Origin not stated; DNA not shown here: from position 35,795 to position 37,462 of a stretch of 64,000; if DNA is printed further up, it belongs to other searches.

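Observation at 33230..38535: Intact AAA+ ATPase / unknown 455-aa protein / N-terminally extended SF1 helicase trio: candidate undescribed defence module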

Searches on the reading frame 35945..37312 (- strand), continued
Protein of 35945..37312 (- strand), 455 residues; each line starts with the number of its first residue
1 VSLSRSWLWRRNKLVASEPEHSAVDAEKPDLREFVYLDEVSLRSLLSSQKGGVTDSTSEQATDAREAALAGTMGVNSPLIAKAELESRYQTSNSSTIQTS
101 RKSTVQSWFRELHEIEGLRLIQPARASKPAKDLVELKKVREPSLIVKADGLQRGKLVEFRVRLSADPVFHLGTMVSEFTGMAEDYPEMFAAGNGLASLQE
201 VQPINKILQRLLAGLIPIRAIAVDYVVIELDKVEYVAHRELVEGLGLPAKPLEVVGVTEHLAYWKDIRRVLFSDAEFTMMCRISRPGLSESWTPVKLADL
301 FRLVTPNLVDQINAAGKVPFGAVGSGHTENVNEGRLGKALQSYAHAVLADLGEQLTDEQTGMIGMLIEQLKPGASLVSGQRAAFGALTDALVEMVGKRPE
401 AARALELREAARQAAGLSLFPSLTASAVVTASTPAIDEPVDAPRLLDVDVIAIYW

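Call 43: search_protein_families(library=padloc, alignment_id=A3, max_evalue=0.00001)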
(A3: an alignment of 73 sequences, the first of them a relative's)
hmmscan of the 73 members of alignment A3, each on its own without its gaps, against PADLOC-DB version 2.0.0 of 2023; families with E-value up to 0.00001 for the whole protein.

A. member 1, L001:7757-8632:+ (291 aa): 0 families

B. families by the number of members that match (of 73 scanned): 115 families (the first 25 are shown)
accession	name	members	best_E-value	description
PDLC03040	REase_I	3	1.1e-92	Type I restriction enzyme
PDLC03044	REase_I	3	1.9e-48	Type I restriction enzyme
PDLC03048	REase_I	3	1.9e-48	Type I restriction enzyme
PDLC03041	REase_I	3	7.5e-46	Type I restriction enzyme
PDLC03046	REase_I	3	2.6e-28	Type I restriction enzyme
PDLC03045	REase_I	3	2e-27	Type I restriction enzyme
PDLC02707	PbeA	3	1.3e-07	PbeA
PDLC03650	REase_III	2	6.9e-174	Type III restriction enzyme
PDLC03630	REase_MTase_IIG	2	4.5e-52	Type IIG restriction enzyme-methyltransferase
PDLC03653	REase_III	2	2.3e-45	Type III restriction enzyme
PDLC03580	REase_II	2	1.5e-25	Type II restriction enzyme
PDLC02005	SAVED3--SAVED_PDDEXK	2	4e-17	-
PDLC00741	Effector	2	4.2e-17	Endonuclease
PDLC03647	REase_III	2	3.6e-11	Type III restriction enzyme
PDLC03267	MTase_II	2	3e-10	Type II methyltransferase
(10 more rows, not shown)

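Call 44: search_protein_families(library=padloc, alignment_id=A4, max_evalue=0.00001)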
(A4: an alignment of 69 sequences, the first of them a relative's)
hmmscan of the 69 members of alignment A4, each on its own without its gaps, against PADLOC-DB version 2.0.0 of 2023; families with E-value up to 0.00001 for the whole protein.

A. member 1, L002:11516-12400:- (294 aa): 0 families

B. families by the number of members that match (of 69 scanned): 258 families (the first 25 are shown)
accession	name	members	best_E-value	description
PDLC04819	PDC-S02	2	1.4e-19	-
PDLC04140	mad8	2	3.7e-11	mads_8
PDLC04173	GajB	1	1e-176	-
PDLC04171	GajB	1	1.1e-128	-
PDLC00788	Cyclase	1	1.7e-115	oligonucleotide-cyclase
PDLC03636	MTase_III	1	9.8e-115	Type III methyltransferase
PDLC00704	Effector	1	6.9e-106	2TM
PDLC03644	MTase_III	1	2e-86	Type III methyltransferase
PDLC03634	MTase_III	1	6.8e-71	Type III methyltransferase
PDLC04531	PDC-M23B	1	1.1e-64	-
PDLC03641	MTase_III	1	1.9e-63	Type III methyltransferase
PDLC03637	MTase_III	1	8.7e-62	Type III methyltransferase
PDLC02358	Old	1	3e-58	Old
PDLC03663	mREase_IV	1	1.4e-57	Type IV methyl-directed restriction enzyme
PDLC00801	Cyclase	1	2e-57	oligonucleotide-cyclase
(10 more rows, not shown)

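Call 53: find_encoding_contigs(protein=P0002, flank=9000, max_places=2)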
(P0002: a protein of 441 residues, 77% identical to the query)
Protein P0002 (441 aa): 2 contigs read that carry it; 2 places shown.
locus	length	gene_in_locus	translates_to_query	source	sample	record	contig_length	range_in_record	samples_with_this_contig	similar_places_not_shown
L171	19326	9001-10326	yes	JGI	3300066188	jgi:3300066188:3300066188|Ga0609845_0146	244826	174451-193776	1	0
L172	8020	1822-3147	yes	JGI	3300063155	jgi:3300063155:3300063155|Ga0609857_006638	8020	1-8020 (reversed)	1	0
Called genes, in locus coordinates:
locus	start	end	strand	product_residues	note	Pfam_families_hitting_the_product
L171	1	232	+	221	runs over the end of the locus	PF03457:HA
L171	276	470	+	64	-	-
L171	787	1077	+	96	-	-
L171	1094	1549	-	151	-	PF00583:Acetyltransf_1, PF13508:Acetyltransf_7 (weak), PF08445:FR47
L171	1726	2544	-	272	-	-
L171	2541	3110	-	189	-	PF04542:Sigma70_r2, PF08281:Sigma70_r4_2 (faint)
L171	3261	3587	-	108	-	-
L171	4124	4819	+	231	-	PF04542:Sigma70_r2, PF08281:Sigma70_r4_2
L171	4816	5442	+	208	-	-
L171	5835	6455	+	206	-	PF04542:Sigma70_r2, PF08281:Sigma70_r4_2, PF04545:Sigma70_r4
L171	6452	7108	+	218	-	-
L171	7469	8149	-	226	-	-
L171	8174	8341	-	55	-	-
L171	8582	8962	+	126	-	PF00004:AAA, PF17862:AAA_lid_3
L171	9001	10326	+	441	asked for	PF19952:DUF6414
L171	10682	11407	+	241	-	-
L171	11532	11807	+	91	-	-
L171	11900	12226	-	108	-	-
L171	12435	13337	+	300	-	PF14022:DUF4238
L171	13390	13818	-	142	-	-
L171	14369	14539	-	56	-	-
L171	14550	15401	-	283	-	-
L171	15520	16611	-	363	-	-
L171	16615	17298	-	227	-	PF10544:T5orf172, PF13455:MUG113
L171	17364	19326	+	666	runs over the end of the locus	-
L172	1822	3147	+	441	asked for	PF19952:DUF6414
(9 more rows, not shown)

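Call 54: find_encoding_contigs(protein=P0005, flank=9000, max_places=2)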
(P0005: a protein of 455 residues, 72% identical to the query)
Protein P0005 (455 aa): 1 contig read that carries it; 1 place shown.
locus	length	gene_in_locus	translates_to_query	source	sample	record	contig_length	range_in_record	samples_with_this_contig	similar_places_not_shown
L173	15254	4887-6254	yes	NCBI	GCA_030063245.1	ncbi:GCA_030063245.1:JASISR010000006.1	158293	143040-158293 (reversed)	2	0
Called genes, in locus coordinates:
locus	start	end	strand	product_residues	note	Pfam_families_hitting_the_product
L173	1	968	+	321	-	?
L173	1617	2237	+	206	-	-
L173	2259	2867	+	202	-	-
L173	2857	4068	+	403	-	PF13006:Nterm_IS4, PF01609:DDE_Tnp_1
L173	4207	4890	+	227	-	PF05496:RuvB_N (weak), PF07728:AAA_5 (faint), PF13191:AAA_16 (faint), PF00004:AAA, PF13671:AAA_33 (faint), PF17862:AAA_lid_3 (weak)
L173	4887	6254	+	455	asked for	PF19952:DUF6414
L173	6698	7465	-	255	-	-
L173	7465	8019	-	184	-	PF11290:DUF3090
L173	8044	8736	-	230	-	PF00300:His_Phos_1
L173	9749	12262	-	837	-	-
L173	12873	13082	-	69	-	-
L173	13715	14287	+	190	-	PF07883:Cupin_2 (weak)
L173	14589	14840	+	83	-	PF02604:PhdYeFM_antitox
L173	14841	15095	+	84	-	PF06769:YoeB_toxin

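Call 55: find_encoding_contigs(protein=P0007, flank=9000, max_places=2)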
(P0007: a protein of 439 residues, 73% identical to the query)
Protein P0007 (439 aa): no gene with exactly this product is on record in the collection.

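Call 59: search_dna_similar(query=window:35945-37312:-, collection=plasmids, mode=protein, max_evalue=0.001, max_rows=30)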
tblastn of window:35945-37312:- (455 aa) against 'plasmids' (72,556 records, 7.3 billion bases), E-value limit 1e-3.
Records with a match: 24; places in all: 24; records where one place covers at least 80% of the query: 8.
Best place of each record, by identity: <60% 24.
By first word of the organism name: Halobacterium 8; Novosphingobium 2; Halorussus 2; Rubrobacter 1; Tsukamurella 1; Streptomyces 1; Halomarina 1; Corynebacterium 1; Halorientalis 1; Natrinema 1; and 5 more.
By predicted mobility (MOB-suite, as given by PLSDB): non-mobilizable 20; conjugative 2; mobilizable 2.
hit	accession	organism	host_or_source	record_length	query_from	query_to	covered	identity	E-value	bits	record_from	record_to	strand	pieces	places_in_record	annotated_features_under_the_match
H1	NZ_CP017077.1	Novosphingobium resinovorum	single cell,soil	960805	17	455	96%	39.7%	7e-86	294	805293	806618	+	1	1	hypothetical protein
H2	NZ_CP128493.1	Novosphingobium resinovorum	pure cell culture,soil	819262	17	455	96%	39.5%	5e-85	291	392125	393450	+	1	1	hypothetical protein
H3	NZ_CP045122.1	Rubrobacter marinus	single pure culture,marine sediment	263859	9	393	85%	35.2%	4e-59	216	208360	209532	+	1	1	hypothetical protein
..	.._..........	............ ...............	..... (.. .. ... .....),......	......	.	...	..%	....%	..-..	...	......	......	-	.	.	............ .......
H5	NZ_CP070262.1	Streptomyces californicus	DSMZ Isolate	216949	5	314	68%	35.2%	4e-44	172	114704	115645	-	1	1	hypothetical protein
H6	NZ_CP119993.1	Halomarina sp. PSR21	cell culture,saline soil from Tarim ...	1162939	30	399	81%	26.7%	1e-18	96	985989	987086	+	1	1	record has no annotation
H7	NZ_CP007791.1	Corynebacterium marinum DSM 44953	coastal sediment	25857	30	399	81%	26.6%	1e-23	111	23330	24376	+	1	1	hypothetical protein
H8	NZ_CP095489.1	Halorientalis marina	cell culture,salt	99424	5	363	79%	26.8%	1e-26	120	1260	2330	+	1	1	hypothetical protein (x2)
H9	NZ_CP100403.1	Halorussus aquaticus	cell culture,saline soil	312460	30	394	80%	25.1%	9e-17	91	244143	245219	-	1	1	hypothetical protein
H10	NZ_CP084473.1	Natrinema sp. DC36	cell culture,sediment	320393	30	399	81%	23.6%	4e-15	86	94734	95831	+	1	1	hypothetical protein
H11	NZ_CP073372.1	Haloarcula sinaiiensis ATCC 33800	cell culture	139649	29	300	60%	31.5%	1e-23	112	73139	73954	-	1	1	hypothetical protein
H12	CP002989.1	halophilic archaeon DL31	-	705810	30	313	62%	28.8%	5e-17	92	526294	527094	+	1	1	hypothetical protein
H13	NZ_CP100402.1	Halorussus aquaticus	cell culture,saline soil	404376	29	369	75%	23.5%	3e-4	51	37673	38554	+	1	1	hypothetical protein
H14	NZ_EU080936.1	Halobacterium sp. GN101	-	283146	30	308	61%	26.6%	6e-11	72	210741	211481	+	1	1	hypothetical protein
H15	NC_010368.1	Halobacterium salinarum NRC-34001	-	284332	30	308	61%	26.2%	4e-11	73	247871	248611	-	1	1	hypothetical protein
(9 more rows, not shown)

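Call 60: get_annotated_region(hit=H7, flank=4000)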
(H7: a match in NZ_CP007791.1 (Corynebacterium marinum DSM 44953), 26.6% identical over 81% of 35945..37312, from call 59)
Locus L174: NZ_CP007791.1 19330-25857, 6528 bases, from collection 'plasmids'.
description: Corynebacterium marinum DSM 44953 plasmid pCmarinum2, complete sequence
organism: Corynebacterium marinum DSM 44953 (NCBI taxid 1224162)
taxonomy: Bacteria; Actinomycetota; Actinomycetes; Mycobacteriales; Corynebacteriaceae; Corynebacterium; Corynebacterium marinum; Corynebacterium marinum DSM 44953
host: -; source: coastal sediment; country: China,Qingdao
typing (MOB-suite, as given by PLSDB): mobilizable; replicon rep_cluster_143; relaxase MOBF
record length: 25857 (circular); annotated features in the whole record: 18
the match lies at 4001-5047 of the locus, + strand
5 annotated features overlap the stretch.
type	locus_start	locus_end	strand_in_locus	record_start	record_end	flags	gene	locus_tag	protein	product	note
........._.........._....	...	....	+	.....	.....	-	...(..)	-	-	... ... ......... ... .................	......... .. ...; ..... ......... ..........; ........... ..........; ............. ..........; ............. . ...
CDS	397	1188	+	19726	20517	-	erm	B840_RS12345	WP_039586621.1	23S ribosomal RNA methyltransferase Erm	-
predicted_resistance_gene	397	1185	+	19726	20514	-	erm(51)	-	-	23S rRNA (adenine(2058)-N(6))-methyltransferase Erm(51)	predicted by amrfinderplus; class LINCOSAMIDE/MACROLIDE/STREPTOGRAMIN; identity 99.62%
CDS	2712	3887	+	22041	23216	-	-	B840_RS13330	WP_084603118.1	ATP-binding protein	-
CDS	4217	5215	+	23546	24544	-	-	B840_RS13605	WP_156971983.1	hypothetical protein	-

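Call 61: get_annotated_region(hit=H15, flank=4000)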
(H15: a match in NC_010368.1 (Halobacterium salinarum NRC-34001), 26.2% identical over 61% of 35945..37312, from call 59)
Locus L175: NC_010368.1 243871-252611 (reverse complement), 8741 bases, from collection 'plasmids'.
description: Halobacterium salinarum R1 plasmid PHS3, complete sequence
organism: Halobacterium salinarum NRC-34001 (NCBI taxid 478009)
taxonomy: Archaea; Euryarchaeota; Halobacteria; Halobacteriales; Halobacteriaceae; Halobacterium; Halobacterium salinarum; Halobacterium salinarum NRC-34001
host: -; source: -; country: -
typing (MOB-suite, as given by PLSDB): non-mobilizable; replicon rep_cluster_621; mating-pair formation MPF_T
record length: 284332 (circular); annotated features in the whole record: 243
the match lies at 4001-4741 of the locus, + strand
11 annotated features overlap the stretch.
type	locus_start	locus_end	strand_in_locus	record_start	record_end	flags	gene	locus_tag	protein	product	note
CDS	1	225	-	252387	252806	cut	-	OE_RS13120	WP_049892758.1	hypothetical protein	-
CDS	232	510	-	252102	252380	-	-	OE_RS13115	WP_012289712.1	hypothetical protein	-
CDS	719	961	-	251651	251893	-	-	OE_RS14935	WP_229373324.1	exodeoxyribonuclease VII large subunit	-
CDS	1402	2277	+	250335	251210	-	-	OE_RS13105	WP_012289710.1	hypothetical protein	-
CDS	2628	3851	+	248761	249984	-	-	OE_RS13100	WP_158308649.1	AAA family ATPase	-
CDS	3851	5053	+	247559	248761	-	-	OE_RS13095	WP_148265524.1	hypothetical protein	-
CDS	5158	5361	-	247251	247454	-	-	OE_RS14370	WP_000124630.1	hypothetical protein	-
CDS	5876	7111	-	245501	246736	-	-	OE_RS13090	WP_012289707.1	phage integrase SAM-like domain-containing protein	-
CDS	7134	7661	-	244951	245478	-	-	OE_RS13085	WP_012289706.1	hypothetical protein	-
CDS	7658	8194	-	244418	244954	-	-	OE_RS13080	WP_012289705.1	helix-turn-helix domain-containing protein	-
CDS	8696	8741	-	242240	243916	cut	-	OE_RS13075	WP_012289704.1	transposase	GO:0006313 - DNA transposition [Evidence IEA]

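Call 62: get_annotated_region(hit=H11, flank=4000)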
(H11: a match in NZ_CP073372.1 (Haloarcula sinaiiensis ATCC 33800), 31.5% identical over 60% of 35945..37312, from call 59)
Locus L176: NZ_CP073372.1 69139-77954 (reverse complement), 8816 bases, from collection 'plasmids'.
description: Haloarcula sinaiiensis ATCC 33800 plasmid pHsi139, complete sequence
organism: Haloarcula sinaiiensis ATCC 33800 (NCBI taxid 662476)
taxonomy: Archaea; Euryarchaeota; Halobacteria; Halobacteriales; Haloarculaceae; Haloarcula; Haloarcula sinaiiensis; Haloarcula sinaiiensis ATCC 33800
host: -; source: cell culture; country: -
typing (MOB-suite, as given by PLSDB): non-mobilizable; mating-pair formation MPF_T
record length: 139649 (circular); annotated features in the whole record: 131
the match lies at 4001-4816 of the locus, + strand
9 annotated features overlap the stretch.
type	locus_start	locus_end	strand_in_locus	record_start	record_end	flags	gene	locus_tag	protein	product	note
CDS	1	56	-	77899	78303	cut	-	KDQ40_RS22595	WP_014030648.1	transcriptional regulator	-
CDS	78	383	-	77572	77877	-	-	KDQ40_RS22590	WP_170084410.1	DUF6516 family protein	-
CDS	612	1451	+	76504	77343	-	-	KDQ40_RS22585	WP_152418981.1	hypothetical protein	-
CDS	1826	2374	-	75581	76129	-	-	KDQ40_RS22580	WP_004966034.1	hypothetical protein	-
CDS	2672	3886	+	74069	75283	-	-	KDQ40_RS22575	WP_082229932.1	AAA family ATPase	-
CDS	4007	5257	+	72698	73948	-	-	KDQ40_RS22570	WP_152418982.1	hypothetical protein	-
CDS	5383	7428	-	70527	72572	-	-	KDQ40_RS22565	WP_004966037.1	minichromosome maintenance protein MCM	-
CDS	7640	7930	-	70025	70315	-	-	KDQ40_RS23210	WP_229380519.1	hypothetical protein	-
CDS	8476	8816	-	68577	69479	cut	-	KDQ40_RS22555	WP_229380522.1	hypothetical protein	-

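Call 63: get_annotated_region(hit=H4, flank=4000)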
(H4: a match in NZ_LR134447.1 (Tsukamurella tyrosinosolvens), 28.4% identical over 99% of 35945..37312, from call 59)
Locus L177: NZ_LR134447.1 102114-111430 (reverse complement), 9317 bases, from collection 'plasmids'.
description: Tsukamurella tyrosinosolvens strain NCTC13231 plasmid 5, complete sequence
organism: Tsukamurella tyrosinosolvens (NCBI taxid 57704)
taxonomy: Bacteria; Actinomycetota; Actinomycetes; Mycobacteriales; Tsukamurellaceae; Tsukamurella; Tsukamurella tyrosinosolvens
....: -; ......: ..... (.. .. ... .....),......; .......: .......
typing (MOB-suite, as given by PLSDB): non-mobilizable
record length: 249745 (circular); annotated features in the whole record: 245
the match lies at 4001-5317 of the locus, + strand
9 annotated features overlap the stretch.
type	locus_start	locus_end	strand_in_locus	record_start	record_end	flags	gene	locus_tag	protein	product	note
CDS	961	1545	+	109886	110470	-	-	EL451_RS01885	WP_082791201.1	recombinase family protein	GO:0006310 - DNA recombination [Evidence IEA]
CDS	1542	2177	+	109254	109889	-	-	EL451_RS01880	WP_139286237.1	hypothetical protein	-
CDS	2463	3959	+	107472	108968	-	-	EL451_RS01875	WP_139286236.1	ATP-binding protein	-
CDS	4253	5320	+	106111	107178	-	-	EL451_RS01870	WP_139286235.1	hypothetical protein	-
CDS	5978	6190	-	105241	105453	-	-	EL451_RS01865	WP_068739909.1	hypothetical protein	-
CDS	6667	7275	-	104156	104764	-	-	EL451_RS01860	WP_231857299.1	TetR family transcriptional regulator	-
CDS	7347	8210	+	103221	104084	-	-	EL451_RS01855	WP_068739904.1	alpha/beta fold hydrolase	-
CDS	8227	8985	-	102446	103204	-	-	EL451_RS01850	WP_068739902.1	1-acyl-sn-glycerol-3-phosphate acyltransferase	-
CDS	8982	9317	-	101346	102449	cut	-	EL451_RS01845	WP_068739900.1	amidohydrolase family protein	-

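Call 74: search_protein_representatives(alignment_id=A2)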
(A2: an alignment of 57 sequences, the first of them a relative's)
Query: 57 sequences, 454 profile positions. Proteins with E-value up to 0.001 (for the whole library): 720; up to 1e-10: 602; up to 1e-30: 460. The best 150 are listed.
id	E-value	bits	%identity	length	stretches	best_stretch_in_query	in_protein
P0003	1.4e-208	709.9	-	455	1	1-454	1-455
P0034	2.7e-205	699.1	-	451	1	1-454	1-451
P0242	9.1e-180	614.9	-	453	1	1-454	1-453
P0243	2.8e-178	610.0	-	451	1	4-454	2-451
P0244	3.3e-176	603.2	-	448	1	17-454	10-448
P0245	1.3e-172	591.4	-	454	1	3-454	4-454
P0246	4.8e-172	589.5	-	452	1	1-454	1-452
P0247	2.0e-167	574.3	-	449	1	18-454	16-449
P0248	2.0e-167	574.3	-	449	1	9-454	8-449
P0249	2.3e-163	560.9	-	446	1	6-454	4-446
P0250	7.3e-162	555.9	-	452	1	1-454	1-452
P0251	4.2e-161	553.4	-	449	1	24-454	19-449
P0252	1.1e-159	548.7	-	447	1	1-454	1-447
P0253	1.8e-159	548.0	-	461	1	18-454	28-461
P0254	5.7e-158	543.1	-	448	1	1-454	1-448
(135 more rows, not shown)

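Call 81: find_related_loci(query=A1, collection=viral_contigs, flank=8000)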
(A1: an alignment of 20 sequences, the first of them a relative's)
Query A1 (455 aa) in viral_contigs; peptide patterns used: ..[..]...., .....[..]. (x = any residue, [..] = any of these).
55 stretches matched a pattern, but none encodes a relative of the query by tblastn (E <= 1e-3).

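Call 92: fold_search(model_id=the predicted structure, library=viral)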
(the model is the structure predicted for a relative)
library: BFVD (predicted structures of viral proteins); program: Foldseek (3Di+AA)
matches with E <= 10: 85; with E <= 0.001: 0
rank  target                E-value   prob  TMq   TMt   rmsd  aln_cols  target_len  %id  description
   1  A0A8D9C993            2.9e-01  0.11  0.13  0.20  12.9       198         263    9  Uncharacterized protein [uncultured marine phage]
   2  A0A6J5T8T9            5.1e-01  0.02  0.07  0.05  52.9       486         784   13  Uncharacterized protein [uncultured Caudovirales phage]
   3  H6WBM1                6.4e-01  0.21  0.14  0.13  12.6       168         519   11  Phage tail-related protein [Rhodobacter phage RcapNL]
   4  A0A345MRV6            8.9e-01  0.16  0.14  0.20  17.4       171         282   10  (no name in the UniProt tables at hand)
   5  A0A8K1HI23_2          9.9e-01  0.02  0.08  0.05  25.5       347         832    9  Putative nonstructural polyprotein [Red panda dicistro-like virus]
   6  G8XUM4                1.0e+00  0.01  0.06  0.09  27.1       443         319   11  Membrane protein A46 [Aotine betaherpesvirus 1]
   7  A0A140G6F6            1.1e+00  0.12  0.11  0.26   6.2        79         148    9  Single-stranded DNA-binding protein [Arthrobacter phage KellEzio]
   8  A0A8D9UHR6            1.2e+00  0.08  0.09  0.24  10.4       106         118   19  Uncharacterized protein [Bacteriophage sp.]
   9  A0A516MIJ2            1.2e+00  0.09  0.09  0.23   6.3        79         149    5  (no name in the UniProt tables at hand)
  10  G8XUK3                1.5e+00  0.02  0.08  0.10  23.2       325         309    9  Membrane protein A29 [Aotine betaherpesvirus 1]
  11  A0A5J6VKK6            1.5e+00  0.01  0.07  0.06  29.1       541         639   11  Uncharacterized protein [Megaviridae environmental sample]
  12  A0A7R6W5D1            1.7e+00  0.03  0.10  0.15  21.6       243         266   12  Putative nucleocapsid protein [Pear chlorotic leaf spot-associated virus]
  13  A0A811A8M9            1.8e+00  0.01  0.07  0.05  33.0       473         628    8  (no name in the UniProt tables at hand)
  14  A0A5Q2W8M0            2.0e+00  0.12  0.11  0.27   5.2        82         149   11  (no name in the UniProt tables at hand)
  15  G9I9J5                2.0e+00  0.10  0.13  0.16  12.2       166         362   15  (no name in the UniProt tables at hand)
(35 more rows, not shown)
